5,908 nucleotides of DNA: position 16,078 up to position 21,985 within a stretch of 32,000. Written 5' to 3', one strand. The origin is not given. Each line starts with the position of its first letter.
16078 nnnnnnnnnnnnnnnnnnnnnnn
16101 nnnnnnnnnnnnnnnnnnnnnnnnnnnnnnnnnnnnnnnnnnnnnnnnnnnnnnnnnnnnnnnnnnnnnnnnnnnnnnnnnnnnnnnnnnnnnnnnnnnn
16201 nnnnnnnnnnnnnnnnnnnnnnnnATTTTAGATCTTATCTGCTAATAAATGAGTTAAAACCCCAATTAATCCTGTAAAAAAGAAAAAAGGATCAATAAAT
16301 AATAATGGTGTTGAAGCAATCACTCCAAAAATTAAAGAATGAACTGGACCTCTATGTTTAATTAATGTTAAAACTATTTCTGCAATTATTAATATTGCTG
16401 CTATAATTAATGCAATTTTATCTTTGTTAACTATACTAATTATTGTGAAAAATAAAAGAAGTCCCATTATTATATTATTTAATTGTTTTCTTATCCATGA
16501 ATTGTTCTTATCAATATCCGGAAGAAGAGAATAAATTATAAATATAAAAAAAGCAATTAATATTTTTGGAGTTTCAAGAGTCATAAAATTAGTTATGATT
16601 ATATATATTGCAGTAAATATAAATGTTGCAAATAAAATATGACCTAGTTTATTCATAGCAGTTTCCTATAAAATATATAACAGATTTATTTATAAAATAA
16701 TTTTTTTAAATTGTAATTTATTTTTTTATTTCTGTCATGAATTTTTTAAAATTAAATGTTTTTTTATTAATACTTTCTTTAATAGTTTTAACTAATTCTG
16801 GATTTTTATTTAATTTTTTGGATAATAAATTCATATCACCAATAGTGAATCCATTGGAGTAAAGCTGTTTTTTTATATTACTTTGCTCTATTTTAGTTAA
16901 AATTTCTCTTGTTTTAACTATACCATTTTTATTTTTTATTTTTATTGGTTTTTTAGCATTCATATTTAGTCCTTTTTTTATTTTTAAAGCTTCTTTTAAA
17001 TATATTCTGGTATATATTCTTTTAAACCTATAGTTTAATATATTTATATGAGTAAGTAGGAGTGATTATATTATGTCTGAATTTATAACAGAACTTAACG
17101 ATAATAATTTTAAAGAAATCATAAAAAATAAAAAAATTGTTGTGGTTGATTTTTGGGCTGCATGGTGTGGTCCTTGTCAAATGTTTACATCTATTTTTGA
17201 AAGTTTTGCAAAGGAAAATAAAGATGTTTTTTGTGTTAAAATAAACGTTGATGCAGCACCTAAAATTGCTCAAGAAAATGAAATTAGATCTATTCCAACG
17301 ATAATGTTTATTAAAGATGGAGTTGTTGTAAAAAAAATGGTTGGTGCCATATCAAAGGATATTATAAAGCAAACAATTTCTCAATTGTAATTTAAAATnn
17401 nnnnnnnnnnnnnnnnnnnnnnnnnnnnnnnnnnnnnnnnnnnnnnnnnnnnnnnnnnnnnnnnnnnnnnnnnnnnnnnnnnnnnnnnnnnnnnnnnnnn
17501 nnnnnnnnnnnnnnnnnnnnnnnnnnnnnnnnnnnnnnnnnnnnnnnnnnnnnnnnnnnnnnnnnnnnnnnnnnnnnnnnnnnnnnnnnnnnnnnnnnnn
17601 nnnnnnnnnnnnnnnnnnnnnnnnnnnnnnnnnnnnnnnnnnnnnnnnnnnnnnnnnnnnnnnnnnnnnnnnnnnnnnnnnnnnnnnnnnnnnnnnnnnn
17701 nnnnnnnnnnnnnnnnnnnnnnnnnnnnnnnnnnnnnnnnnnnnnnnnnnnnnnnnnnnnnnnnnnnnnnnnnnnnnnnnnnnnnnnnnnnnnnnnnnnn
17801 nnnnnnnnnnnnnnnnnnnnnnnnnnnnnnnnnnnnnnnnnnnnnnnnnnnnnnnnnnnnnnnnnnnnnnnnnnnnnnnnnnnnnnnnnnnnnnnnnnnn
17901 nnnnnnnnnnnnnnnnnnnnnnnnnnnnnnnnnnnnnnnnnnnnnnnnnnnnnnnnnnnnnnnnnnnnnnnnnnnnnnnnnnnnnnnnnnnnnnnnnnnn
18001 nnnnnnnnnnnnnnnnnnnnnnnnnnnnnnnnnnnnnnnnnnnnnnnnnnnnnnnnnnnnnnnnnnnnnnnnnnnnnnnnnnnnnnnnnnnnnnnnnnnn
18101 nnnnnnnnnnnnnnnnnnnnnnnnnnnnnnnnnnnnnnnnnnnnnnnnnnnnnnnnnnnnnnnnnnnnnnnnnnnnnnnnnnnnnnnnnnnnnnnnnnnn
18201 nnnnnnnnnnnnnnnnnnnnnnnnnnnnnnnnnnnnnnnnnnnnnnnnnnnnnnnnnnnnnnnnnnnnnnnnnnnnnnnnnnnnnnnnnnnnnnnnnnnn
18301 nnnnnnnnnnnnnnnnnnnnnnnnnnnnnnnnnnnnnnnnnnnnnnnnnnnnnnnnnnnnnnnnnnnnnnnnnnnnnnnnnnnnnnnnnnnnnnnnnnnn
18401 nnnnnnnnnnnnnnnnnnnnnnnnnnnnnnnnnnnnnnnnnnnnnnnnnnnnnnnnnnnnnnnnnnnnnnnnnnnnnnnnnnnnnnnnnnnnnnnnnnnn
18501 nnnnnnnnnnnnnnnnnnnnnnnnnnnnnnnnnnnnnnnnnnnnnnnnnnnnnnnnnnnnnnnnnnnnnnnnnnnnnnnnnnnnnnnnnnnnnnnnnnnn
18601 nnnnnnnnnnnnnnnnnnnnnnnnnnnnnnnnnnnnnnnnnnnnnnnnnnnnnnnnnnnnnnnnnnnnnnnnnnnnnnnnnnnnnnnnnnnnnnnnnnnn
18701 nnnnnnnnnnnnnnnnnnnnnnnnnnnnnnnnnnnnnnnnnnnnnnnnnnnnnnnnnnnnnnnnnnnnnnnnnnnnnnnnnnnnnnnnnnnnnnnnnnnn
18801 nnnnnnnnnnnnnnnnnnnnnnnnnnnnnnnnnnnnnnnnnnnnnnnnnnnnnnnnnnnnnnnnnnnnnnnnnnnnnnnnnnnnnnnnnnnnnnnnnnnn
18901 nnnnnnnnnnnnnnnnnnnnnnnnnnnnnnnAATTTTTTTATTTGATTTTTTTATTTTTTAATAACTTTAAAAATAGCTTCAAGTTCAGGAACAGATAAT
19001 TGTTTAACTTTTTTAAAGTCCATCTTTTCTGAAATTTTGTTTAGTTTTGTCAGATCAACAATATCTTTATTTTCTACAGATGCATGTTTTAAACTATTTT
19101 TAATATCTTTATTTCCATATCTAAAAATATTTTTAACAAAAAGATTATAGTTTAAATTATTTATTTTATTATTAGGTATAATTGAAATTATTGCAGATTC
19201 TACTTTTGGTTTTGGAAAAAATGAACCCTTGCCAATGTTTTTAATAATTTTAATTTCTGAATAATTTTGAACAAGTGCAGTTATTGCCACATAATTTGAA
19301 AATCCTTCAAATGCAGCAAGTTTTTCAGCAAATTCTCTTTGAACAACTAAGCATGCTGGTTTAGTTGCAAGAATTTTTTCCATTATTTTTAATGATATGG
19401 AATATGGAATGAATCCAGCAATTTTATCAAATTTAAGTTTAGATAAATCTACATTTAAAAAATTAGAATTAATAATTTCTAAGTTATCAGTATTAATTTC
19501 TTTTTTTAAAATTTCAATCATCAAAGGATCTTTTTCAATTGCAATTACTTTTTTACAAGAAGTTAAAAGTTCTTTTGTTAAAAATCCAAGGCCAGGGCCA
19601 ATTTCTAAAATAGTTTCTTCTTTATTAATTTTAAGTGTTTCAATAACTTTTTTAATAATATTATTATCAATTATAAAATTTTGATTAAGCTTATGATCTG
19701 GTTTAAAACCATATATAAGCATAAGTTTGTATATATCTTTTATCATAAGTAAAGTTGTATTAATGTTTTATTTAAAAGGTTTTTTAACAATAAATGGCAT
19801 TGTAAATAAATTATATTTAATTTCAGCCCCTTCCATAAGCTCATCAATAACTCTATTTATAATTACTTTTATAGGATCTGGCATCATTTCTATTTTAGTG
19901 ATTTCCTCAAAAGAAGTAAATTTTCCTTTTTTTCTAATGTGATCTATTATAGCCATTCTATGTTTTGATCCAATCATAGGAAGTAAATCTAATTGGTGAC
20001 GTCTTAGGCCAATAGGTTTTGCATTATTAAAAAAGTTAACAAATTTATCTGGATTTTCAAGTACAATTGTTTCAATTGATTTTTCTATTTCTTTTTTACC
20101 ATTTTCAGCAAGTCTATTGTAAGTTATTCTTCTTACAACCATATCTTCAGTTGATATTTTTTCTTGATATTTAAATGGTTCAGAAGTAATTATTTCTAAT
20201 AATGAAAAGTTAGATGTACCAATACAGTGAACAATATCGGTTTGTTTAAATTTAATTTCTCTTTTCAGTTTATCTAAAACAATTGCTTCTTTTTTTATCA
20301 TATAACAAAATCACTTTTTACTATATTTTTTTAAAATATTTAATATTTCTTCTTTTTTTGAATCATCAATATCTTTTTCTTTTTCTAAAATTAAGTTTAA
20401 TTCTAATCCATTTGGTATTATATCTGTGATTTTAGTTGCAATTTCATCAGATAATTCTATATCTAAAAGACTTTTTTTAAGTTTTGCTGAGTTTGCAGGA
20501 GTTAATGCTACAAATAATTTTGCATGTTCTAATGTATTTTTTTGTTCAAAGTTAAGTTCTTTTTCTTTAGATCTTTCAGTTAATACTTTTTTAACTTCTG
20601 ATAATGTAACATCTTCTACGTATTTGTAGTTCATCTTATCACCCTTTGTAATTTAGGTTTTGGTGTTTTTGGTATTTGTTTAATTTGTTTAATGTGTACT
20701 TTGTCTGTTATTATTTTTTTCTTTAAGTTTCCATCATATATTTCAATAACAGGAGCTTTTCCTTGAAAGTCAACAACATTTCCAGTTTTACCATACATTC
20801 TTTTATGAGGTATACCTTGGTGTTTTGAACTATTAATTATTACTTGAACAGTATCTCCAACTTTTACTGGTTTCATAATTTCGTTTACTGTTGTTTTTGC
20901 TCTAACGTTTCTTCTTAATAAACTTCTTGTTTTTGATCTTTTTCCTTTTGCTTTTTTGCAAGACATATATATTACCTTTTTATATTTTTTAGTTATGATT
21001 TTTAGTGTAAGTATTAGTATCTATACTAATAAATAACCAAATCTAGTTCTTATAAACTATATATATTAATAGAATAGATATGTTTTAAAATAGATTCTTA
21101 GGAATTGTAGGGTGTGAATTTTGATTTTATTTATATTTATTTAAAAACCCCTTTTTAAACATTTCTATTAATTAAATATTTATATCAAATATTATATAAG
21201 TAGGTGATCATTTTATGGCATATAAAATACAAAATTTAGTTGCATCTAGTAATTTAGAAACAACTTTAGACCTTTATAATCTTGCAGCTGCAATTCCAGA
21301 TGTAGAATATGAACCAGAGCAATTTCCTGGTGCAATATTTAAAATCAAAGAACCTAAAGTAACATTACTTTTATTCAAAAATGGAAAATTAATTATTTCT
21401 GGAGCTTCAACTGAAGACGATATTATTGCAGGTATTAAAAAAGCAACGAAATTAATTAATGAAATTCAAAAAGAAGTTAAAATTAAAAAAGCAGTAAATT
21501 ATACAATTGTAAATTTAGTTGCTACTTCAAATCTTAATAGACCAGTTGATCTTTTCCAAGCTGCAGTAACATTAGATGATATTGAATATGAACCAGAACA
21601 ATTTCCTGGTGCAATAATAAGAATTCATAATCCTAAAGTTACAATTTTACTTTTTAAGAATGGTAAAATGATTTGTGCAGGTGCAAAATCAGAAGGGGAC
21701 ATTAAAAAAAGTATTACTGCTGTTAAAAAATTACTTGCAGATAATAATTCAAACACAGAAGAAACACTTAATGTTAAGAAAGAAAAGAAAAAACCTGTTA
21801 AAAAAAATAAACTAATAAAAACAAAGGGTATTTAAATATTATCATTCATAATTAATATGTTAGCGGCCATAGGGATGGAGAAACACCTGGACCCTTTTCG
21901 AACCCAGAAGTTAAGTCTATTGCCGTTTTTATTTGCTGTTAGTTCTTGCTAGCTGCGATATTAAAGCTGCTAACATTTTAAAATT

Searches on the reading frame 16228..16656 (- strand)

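Call 95: search_protein_families(library=pfam, proteins=[window:16228-16656:-], max_evalue=0.001)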
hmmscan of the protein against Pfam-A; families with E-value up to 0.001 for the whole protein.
window:16228-16656:- (142 aa): 1 family
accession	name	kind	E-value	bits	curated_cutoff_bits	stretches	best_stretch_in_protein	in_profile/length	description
PF04307.19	YdjM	-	7.3e-12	45.6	29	1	1-140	1-106/176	YdjM inner membrane protein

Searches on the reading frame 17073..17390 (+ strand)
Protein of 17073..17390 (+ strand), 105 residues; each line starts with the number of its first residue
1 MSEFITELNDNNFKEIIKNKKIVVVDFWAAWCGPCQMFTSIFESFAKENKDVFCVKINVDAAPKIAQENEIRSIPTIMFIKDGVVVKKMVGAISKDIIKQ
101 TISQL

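Call 95: search_protein_families(library=pfam, proteins=[window:17073-17390:+], max_evalue=0.001)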
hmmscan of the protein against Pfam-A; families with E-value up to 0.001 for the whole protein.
window:17073-17390:+ (105 aa): 8 families
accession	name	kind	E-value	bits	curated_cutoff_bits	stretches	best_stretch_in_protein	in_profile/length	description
PF00085.26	Thioredoxin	-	7.7e-29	100.2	23.5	1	6-103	3-102/103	Thioredoxin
PF13098.12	Thioredoxin_2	-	1.4e-07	32.2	27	1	17-101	2-103/104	Thioredoxin-like domain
PF08534.16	Redoxin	-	8.6e-07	29.3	26.6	1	7-66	17-76/148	Redoxin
PF13905.12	Thioredoxin_8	-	1.9e-06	28.5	27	1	21-61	2-45/94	Thioredoxin-like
PF00578.27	AhpC-TSA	-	5.4e-05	23.6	26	1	14-86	21-94/124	AhpC/TSA family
PF14595.12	Thioredoxin_9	-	5.7e-05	23.5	25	1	17-86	38-110/129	Thioredoxin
PF13899.12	Thioredoxin_7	-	0.0001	22.8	27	1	17-80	14-81/83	Thioredoxin-like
PF04756.19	OST3_OST6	-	0.00037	20.5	27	1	4-81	12-103/294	OST3 / OST6 family, transporter family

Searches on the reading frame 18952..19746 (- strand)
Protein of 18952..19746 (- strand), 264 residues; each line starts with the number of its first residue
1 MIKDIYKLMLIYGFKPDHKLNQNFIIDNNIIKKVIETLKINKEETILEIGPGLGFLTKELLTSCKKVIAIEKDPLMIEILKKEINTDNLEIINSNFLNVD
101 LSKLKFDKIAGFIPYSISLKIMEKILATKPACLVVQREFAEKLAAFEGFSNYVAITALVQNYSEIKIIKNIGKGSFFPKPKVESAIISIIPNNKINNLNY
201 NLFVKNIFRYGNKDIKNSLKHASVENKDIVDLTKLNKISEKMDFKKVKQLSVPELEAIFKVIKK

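Call 95: search_protein_families(library=pfam, proteins=[window:18952-19746:-], max_evalue=0.001)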
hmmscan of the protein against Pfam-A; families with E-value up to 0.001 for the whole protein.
window:18952-19746:- (264 aa): 4 families
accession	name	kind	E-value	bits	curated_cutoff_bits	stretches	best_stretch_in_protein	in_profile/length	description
PF00398.26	RrnaAD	-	7.9e-47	160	24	1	18-250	6-252/263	Ribosomal RNA adenine dimethylase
PF13649.12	Methyltransf_25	-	6.3e-06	27.2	27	1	46-109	1-68/97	Methyltransferase domain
PF08241.18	Methyltransf_11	-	6.5e-05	23.9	21.2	1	47-107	1-62/95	Methyltransferase domain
PF01135.25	PCMT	-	0.00036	20.8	20.3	1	27-93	58-125/210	Protein-L-isoaspartate(D-aspartate) O-methyltransferase (PCMT)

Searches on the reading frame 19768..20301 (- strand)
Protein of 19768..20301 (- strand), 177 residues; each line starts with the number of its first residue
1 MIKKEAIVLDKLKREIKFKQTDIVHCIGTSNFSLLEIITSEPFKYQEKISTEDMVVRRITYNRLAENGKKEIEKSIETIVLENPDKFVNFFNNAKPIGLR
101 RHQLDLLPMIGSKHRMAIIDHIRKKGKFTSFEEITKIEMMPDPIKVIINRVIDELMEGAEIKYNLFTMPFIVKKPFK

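Call 95: search_protein_families(library=pfam, proteins=[window:19768-20301:-], max_evalue=0.001)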
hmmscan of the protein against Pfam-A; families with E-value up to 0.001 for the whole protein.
window:19768-20301:- (177 aa): 1 family
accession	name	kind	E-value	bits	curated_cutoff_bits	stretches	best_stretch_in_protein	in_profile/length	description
PF04919.18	DUF655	-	3.7e-34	118.7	22.2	1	6-167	5-180/181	Protein of unknown function (DUF655)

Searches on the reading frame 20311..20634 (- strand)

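Call 95: search_protein_families(library=pfam, proteins=[window:20311-20634:-], max_evalue=0.001)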
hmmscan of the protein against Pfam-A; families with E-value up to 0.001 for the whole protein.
window:20311-20634:- (107 aa): 1 family
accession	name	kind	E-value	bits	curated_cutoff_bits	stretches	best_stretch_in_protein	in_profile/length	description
PF03874.21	RNA_pol_Rpb4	-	2.6e-05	24.9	25.6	1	10-104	3-115/116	RNA polymerase Rpb4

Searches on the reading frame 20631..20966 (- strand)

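Call 95: search_protein_families(library=pfam, proteins=[window:20631-20966:-], max_evalue=0.001)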
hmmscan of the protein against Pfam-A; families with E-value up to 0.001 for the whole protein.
window:20631-20966:- (111 aa): 1 family
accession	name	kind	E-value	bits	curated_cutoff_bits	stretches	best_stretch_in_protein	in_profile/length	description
PF01157.24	Ribosomal_L21e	-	1.7e-20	73.1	27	1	4-96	2-100/101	Ribosomal protein L21e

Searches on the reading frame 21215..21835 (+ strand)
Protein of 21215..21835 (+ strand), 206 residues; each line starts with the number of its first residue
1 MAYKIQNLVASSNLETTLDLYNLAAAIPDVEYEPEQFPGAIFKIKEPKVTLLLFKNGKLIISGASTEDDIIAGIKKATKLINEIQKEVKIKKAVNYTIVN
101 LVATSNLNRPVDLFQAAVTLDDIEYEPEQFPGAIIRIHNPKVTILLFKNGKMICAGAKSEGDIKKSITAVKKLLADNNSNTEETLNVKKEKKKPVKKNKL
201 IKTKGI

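Call 95: search_protein_families(library=pfam, proteins=[window:21215-21835:+], max_evalue=0.001)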
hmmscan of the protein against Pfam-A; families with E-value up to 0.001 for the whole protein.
window:21215-21835:+ (206 aa): 2 families
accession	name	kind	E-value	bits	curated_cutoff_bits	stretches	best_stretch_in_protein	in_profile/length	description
PF00352.27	TBP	-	9.9e-52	173.2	22.9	2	3-83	2-84/85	Transcription factor TFIID (or TATA-binding protein, TBP)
PF11858.14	DUF3378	-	3.2e-06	27.7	27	0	36-67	26-57/76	Domain of unknown function (DUF3378)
